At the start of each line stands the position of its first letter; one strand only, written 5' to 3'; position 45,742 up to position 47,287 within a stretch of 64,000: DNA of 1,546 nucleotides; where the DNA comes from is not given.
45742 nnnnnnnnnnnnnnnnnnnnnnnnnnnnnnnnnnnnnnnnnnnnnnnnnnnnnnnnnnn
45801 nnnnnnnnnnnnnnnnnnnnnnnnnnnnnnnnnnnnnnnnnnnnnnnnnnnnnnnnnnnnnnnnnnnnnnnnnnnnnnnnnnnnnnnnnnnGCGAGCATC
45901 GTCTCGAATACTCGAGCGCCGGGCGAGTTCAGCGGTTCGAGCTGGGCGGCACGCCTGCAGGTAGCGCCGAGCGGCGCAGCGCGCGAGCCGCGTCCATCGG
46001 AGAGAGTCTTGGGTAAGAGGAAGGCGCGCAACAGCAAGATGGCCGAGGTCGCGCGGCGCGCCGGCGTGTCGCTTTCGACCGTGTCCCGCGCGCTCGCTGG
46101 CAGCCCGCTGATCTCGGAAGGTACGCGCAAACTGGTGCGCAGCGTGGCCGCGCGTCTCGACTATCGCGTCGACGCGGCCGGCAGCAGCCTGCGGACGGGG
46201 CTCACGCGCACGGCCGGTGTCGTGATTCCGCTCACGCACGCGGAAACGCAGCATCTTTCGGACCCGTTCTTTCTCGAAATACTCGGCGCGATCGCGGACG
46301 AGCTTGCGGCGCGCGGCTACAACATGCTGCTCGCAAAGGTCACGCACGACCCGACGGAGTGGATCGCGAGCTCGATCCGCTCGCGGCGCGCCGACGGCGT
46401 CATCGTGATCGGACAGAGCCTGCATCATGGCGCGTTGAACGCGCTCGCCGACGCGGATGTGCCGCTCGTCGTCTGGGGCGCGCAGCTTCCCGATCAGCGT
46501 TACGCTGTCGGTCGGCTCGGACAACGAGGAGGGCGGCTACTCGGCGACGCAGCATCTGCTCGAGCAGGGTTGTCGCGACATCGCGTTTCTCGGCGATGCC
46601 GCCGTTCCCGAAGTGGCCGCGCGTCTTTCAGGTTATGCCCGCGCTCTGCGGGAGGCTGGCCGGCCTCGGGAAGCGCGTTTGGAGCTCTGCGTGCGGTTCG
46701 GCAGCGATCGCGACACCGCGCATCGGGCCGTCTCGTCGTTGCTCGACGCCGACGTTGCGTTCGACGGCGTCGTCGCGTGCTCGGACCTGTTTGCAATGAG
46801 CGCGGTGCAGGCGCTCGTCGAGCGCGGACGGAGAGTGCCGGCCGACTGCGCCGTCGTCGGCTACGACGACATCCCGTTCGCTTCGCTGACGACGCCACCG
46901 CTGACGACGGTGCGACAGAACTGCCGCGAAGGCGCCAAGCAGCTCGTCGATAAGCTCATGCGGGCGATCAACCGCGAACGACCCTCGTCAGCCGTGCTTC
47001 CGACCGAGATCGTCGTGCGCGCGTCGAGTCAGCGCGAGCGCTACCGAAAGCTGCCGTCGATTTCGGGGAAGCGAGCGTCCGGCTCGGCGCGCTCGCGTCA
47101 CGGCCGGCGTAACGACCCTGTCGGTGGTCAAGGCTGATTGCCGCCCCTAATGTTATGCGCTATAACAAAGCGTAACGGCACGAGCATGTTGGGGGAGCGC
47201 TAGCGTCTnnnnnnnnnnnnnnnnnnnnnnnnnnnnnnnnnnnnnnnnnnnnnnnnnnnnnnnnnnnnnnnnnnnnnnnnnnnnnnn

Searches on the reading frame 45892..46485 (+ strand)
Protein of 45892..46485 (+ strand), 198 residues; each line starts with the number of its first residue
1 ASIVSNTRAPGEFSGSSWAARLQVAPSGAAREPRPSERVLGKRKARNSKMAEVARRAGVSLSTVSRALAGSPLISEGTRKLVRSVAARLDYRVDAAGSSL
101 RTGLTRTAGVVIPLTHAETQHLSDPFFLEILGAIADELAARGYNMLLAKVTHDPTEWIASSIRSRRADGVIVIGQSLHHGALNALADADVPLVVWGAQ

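Call 79: search_protein_families(library=pfam, proteins=[window:45892-46485:+], max_evalue=0.001)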
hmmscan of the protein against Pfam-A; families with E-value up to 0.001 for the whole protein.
window:45892-46485:+ (198 aa): 3 families
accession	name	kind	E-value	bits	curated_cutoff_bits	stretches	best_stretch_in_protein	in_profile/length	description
PF00356.27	LacI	-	1.5e-13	50.7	27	1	50-92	2-44/46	Bacterial regulatory proteins, lacI family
PF00532.27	Peripla_BP_1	-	1.8e-05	24.8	22.2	1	121-194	10-86/281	Periplasmic binding proteins and sugar binding domain of LacI family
PF01381.28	HTH_3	-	0.00086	19.7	23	0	43-73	5-35/55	Helix-turn-helix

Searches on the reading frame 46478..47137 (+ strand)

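Call 79: search_protein_families(library=pfam, proteins=[window:46478-47137:+], max_evalue=0.001)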
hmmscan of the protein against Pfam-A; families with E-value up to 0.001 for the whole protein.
window:46478-47137:+ (219 aa): 3 families
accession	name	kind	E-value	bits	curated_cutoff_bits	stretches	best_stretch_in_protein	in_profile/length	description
PF13377.12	Peripla_BP_3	-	7e-32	111.2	26.5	1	25-184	2-167/167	Periplasmic binding protein-like domain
PF00532.27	Peripla_BP_1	-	4.3e-13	49.8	22.2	1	13-174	101-271/281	Periplasmic binding proteins and sugar binding domain of LacI family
PF13407.12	Peripla_BP_4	-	1.5e-08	35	35.1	1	11-133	98-220/258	Periplasmic binding protein domain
